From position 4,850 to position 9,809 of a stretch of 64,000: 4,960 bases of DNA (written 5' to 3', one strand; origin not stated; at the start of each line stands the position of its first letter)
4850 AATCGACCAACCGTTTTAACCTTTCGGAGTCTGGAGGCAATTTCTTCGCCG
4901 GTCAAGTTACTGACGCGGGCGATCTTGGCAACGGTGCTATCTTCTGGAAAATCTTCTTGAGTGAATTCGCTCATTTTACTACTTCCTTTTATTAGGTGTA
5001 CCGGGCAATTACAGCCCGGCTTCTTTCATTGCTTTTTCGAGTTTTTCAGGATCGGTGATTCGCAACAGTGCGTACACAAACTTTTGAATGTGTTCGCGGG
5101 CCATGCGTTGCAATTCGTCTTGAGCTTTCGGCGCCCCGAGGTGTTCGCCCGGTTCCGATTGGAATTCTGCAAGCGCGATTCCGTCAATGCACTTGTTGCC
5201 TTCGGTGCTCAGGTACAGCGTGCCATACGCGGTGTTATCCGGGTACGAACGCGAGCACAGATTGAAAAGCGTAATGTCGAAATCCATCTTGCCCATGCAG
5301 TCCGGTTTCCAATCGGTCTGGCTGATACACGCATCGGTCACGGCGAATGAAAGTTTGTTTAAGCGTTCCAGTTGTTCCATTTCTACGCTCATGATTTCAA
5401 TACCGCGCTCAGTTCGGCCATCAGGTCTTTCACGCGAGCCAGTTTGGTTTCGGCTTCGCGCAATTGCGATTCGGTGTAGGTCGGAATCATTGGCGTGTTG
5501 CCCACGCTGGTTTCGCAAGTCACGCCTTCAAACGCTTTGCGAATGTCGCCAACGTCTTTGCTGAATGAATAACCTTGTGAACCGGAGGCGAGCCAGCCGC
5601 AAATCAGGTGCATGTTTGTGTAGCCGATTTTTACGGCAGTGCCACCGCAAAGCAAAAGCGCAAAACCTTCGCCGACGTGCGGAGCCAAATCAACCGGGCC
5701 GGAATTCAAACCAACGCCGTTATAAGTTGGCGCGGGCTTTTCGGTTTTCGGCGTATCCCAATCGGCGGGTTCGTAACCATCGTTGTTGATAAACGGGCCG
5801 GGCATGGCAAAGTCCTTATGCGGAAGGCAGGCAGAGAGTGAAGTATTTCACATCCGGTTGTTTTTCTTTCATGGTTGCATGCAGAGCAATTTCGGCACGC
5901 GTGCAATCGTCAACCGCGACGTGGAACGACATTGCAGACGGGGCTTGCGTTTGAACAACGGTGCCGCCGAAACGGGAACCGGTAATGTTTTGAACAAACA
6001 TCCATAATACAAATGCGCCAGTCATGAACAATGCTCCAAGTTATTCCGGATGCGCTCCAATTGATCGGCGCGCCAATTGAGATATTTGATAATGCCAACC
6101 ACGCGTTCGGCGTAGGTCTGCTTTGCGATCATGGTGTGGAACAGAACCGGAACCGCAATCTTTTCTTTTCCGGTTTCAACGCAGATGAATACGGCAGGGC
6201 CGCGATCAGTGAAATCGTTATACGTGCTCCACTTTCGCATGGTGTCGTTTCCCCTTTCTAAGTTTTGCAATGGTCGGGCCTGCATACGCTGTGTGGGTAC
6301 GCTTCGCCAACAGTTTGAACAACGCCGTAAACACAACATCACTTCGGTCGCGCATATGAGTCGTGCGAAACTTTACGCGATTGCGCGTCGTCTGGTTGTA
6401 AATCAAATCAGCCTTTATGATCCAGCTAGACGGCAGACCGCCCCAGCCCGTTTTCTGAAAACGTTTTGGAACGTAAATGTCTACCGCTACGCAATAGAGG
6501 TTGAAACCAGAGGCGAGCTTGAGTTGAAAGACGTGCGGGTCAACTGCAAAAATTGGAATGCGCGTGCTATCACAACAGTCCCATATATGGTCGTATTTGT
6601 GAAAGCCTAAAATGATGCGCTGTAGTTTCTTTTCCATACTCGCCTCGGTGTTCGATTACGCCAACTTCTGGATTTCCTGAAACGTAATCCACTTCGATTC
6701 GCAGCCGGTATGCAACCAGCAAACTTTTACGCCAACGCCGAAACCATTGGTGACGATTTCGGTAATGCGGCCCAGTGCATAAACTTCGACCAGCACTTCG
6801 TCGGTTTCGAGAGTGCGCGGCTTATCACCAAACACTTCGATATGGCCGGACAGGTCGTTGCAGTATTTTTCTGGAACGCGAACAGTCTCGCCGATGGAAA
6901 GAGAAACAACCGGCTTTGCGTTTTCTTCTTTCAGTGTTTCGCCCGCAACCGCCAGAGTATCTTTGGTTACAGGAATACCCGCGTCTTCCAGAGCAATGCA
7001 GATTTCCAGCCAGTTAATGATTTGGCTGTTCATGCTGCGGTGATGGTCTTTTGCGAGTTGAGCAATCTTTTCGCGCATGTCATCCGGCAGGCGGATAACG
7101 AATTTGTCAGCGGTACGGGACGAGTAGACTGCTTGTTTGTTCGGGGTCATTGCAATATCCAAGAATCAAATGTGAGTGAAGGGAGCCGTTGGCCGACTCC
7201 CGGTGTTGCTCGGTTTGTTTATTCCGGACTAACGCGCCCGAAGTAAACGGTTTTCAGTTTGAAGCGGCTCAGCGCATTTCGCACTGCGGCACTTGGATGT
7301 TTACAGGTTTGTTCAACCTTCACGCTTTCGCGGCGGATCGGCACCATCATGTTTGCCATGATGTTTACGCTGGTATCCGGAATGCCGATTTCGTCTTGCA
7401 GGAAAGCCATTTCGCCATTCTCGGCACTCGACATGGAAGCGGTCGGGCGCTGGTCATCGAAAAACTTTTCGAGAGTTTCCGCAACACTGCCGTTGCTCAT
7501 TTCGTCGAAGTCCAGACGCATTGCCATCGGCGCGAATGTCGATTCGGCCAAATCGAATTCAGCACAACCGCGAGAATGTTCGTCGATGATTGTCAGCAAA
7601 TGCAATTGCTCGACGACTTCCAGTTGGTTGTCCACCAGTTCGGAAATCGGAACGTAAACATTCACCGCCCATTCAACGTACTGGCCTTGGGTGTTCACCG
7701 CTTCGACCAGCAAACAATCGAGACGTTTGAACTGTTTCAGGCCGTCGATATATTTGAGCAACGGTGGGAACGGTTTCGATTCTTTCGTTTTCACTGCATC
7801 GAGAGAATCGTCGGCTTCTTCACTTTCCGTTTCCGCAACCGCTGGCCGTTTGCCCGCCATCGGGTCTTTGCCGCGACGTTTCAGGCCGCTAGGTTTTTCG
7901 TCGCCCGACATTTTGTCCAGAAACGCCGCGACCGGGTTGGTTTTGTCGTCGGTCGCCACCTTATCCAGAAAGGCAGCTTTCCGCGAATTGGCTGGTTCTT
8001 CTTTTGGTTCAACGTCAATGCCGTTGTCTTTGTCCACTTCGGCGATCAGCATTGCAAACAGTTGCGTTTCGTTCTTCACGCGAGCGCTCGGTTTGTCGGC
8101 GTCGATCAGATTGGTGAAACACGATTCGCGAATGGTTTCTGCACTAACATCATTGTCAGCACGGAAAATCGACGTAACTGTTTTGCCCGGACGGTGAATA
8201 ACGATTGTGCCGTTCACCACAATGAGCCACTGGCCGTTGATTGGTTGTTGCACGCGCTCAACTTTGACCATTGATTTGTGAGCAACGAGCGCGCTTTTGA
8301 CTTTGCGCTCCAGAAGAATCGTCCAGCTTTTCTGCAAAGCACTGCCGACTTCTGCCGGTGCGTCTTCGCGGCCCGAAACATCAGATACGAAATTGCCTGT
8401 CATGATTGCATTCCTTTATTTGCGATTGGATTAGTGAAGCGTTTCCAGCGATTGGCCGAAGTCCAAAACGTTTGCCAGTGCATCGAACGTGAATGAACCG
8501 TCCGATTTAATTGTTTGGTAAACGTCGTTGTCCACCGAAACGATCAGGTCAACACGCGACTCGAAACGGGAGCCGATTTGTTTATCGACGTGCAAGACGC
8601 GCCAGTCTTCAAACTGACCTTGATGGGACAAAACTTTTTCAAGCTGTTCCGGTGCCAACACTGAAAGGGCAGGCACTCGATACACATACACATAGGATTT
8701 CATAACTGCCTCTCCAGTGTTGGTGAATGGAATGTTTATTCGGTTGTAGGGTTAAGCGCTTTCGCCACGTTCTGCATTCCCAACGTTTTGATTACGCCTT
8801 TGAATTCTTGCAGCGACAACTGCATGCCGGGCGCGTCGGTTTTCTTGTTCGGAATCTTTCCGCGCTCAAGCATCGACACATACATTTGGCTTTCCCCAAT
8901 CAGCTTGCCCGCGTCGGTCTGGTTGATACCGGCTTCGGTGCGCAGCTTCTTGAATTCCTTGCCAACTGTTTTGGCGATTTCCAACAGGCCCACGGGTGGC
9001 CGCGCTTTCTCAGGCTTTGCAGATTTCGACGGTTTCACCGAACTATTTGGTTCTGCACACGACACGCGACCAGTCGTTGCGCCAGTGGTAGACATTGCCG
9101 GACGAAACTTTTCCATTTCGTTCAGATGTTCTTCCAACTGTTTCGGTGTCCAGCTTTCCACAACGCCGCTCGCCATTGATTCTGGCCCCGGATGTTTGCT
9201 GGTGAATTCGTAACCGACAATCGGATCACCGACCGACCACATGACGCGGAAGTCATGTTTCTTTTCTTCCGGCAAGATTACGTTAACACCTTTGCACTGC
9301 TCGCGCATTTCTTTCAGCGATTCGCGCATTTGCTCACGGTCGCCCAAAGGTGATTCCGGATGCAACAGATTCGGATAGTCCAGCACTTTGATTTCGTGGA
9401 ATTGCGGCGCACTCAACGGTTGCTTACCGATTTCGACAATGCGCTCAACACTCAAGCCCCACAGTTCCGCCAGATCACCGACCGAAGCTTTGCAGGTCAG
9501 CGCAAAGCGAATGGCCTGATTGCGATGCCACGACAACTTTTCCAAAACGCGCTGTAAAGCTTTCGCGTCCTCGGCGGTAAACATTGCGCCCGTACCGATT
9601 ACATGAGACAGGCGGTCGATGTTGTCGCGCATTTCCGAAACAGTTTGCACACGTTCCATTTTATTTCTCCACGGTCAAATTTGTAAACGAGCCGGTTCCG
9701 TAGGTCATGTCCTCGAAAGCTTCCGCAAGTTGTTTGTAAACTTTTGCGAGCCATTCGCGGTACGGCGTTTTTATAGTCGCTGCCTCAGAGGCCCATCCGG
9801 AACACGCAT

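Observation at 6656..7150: Phage-encoded AmrZ mimic with the host DNA-reading residues intact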

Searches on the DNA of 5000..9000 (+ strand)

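Call 8: search_dna_similar(query=window:5000-9000:+, collection=phages, mode=near, max_rows=20)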
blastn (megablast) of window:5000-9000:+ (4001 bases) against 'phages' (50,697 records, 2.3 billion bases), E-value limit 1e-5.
No match.

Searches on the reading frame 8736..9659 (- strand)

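Call 17: search_protein_families(library=phrogs, proteins=[window:8736-9659:-], max_evalue=0.001)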
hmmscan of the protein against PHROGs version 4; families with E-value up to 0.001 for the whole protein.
window:8736-9659:- (307 aa): 1 family
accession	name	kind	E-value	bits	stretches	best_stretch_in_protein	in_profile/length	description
phrog_8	-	transcription regulation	0.00043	20.8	1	229-273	74-119/346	transcriptional regulator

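Call 69: search_protein_families(library=pfam, proteins=[window:8736-9659:-], max_evalue=0.01)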
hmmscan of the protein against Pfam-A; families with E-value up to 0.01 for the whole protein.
window:8736-9659:- (307 aa): 2 families
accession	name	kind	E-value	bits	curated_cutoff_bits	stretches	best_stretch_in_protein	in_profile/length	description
PF01381.28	HTH_3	-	5.3e-07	30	23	1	237-273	2-39/55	Helix-turn-helix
PF13560.12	HTH_31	-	0.0011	19.7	27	1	233-270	3-40/64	Helix-turn-helix domain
